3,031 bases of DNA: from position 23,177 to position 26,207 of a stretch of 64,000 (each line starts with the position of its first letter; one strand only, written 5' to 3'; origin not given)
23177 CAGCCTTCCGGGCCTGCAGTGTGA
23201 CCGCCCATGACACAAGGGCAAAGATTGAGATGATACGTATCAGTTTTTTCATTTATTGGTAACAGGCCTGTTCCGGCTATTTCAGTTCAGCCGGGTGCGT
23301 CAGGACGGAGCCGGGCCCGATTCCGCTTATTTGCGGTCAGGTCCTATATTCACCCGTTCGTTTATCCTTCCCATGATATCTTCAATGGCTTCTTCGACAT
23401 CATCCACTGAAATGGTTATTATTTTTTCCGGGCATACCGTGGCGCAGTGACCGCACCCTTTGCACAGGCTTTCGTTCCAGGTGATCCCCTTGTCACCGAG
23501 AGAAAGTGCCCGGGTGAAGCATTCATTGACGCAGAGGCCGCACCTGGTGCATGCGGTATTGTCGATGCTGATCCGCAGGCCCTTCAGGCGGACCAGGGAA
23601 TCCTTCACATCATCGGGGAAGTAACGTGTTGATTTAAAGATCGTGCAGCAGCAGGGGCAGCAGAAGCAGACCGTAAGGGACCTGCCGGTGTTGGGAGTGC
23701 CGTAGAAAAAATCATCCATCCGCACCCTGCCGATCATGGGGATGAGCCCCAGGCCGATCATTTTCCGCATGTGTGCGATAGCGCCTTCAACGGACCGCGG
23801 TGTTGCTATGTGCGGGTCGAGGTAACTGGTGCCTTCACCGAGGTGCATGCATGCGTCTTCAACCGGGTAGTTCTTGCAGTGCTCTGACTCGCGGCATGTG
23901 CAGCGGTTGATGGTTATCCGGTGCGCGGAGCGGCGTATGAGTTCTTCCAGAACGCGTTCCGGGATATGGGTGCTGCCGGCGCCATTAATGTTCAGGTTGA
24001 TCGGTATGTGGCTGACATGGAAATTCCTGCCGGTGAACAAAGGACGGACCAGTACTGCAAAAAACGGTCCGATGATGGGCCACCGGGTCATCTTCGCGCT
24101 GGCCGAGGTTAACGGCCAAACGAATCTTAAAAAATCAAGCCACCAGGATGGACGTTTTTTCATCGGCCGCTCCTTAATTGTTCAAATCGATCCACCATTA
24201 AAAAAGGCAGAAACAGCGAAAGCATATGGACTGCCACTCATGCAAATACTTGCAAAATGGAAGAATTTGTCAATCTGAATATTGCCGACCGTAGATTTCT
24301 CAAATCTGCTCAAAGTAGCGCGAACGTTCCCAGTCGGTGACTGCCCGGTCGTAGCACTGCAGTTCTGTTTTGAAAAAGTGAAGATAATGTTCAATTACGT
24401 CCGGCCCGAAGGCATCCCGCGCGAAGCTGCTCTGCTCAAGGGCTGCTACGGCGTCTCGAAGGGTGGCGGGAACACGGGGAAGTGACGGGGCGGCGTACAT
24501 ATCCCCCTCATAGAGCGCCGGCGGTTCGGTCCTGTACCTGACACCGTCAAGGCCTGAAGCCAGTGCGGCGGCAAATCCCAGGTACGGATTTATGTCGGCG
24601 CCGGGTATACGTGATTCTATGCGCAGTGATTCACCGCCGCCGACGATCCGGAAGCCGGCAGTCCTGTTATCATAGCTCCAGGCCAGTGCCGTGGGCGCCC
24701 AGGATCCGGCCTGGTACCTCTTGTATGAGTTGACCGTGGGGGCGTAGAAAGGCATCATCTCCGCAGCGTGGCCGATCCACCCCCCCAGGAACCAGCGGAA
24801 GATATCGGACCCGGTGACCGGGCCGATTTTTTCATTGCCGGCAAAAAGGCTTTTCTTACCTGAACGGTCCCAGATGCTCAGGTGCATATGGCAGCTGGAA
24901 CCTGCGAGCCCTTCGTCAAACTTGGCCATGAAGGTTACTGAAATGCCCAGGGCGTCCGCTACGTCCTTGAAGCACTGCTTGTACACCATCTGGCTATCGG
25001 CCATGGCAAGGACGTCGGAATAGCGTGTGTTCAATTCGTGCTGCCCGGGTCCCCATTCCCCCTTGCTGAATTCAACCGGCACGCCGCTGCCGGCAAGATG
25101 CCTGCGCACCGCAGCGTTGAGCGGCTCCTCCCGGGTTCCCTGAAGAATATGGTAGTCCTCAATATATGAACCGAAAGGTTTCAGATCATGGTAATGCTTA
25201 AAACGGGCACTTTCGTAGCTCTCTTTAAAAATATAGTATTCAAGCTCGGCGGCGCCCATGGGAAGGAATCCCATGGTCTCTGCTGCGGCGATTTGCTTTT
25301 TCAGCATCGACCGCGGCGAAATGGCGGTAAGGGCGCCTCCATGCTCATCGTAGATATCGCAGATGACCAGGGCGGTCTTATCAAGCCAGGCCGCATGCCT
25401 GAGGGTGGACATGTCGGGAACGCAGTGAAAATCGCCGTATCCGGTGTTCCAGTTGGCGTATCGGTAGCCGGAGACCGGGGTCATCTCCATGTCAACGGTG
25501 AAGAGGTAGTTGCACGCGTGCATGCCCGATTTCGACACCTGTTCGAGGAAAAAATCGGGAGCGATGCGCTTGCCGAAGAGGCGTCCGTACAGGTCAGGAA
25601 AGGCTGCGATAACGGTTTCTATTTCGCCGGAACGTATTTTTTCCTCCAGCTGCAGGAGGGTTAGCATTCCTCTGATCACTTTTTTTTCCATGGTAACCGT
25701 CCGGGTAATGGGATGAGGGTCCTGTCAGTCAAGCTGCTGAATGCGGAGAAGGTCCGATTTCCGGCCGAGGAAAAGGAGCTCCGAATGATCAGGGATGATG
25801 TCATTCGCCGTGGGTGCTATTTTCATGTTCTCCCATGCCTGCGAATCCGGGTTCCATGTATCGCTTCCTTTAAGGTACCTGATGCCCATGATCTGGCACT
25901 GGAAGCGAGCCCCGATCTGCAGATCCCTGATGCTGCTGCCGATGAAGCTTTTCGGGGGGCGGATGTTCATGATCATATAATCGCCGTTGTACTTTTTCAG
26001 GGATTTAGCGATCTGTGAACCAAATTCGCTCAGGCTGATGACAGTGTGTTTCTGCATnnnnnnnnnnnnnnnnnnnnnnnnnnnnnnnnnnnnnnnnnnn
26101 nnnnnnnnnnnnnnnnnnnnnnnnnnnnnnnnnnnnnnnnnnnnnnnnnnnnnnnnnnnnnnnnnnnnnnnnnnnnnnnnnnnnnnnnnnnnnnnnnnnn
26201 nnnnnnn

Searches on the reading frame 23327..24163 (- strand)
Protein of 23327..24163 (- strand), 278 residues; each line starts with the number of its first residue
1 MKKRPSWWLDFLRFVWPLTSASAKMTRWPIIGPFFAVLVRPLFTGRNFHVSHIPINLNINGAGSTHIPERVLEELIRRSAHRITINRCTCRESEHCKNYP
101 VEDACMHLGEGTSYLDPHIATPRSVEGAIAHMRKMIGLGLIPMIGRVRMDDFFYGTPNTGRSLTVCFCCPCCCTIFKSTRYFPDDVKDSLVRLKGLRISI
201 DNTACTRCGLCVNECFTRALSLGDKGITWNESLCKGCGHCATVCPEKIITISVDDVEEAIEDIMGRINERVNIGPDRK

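Call 52: search_protein_families(library=pfam, proteins=[window:23327-24163:-], max_evalue=0.001)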
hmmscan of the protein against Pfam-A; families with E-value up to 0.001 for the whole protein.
window:23327-24163:- (278 aa): 10 families
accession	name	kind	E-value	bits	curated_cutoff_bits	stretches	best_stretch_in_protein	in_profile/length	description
PF00037.32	Fer4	-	3.2e-12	46.1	21.1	2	227-250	1-24/24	4Fe-4S binding domain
PF12837.12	Fer4_6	-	4.2e-09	36.4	25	1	227-249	2-24/24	4Fe-4S binding domain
PF13237.11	Fer4_10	-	8.1e-09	35.7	25.5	2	198-245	2-53/53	4Fe-4S dicluster domain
PF12838.12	Fer4_7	-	4.3e-08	33.9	27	1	205-247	2-51/52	4Fe-4S dicluster domain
PF13187.11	Fer4_9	-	2e-07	31.4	27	1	204-248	1-51/52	4Fe-4S dicluster domain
PF14697.11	Fer4_21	-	7.2e-07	29.7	35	1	199-250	2-58/59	4Fe-4S dicluster domain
PF12797.12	Fer4_2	-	2.5e-05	24.4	24.5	1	227-246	3-22/22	4Fe-4S binding domain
PF13459.11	Fer4_15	-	0.00015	22.8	22.4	0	198-217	1-20/66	4Fe-4S single cluster domain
PF13484.11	Fer4_16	-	0.00038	21.6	30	0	234-258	2-25/66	4Fe-4S double cluster binding domain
PF25160.1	LdpA_Fe-S-bd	-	0.00064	19.9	27.6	1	205-250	5-44/49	LdpA Fe-S cluster-binding domain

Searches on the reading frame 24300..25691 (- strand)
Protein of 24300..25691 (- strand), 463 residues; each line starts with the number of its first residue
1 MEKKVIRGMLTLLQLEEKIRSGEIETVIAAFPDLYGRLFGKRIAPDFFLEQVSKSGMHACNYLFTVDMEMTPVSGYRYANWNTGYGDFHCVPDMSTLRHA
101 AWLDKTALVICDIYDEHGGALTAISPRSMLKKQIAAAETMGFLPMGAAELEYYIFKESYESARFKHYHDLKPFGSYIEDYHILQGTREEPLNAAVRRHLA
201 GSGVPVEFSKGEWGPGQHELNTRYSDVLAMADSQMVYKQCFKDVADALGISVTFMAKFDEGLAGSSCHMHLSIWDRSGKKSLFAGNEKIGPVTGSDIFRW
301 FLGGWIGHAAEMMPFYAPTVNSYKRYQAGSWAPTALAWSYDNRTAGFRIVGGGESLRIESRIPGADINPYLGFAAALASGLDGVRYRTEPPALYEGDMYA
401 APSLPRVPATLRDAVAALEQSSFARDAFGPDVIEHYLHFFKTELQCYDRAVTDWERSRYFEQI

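Call 52: search_protein_families(library=pfam, proteins=[window:24300-25691:-], max_evalue=0.001)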
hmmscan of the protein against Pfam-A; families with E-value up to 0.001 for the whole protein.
window:24300-25691:- (463 aa): 1 family
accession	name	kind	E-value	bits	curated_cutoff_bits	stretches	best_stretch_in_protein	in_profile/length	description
PF00120.29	Gln-synt_C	-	8e-92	308.4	24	1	125-459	3-344/344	Glutamine synthetase, catalytic domain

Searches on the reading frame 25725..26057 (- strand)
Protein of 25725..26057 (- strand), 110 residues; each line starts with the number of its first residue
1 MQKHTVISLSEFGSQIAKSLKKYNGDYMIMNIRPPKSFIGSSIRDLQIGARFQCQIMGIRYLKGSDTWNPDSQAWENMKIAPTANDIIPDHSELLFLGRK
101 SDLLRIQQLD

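Call 52: search_protein_families(library=pfam, proteins=[window:25725-26057:-], max_evalue=0.001)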
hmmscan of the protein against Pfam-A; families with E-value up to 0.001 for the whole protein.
window:25725-26057:- (110 aa): 1 family
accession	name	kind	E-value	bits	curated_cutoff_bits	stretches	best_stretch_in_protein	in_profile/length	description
PF02080.26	TrkA_C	-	7.2e-05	23.1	27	1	29-107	3-67/71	TrkA-C domain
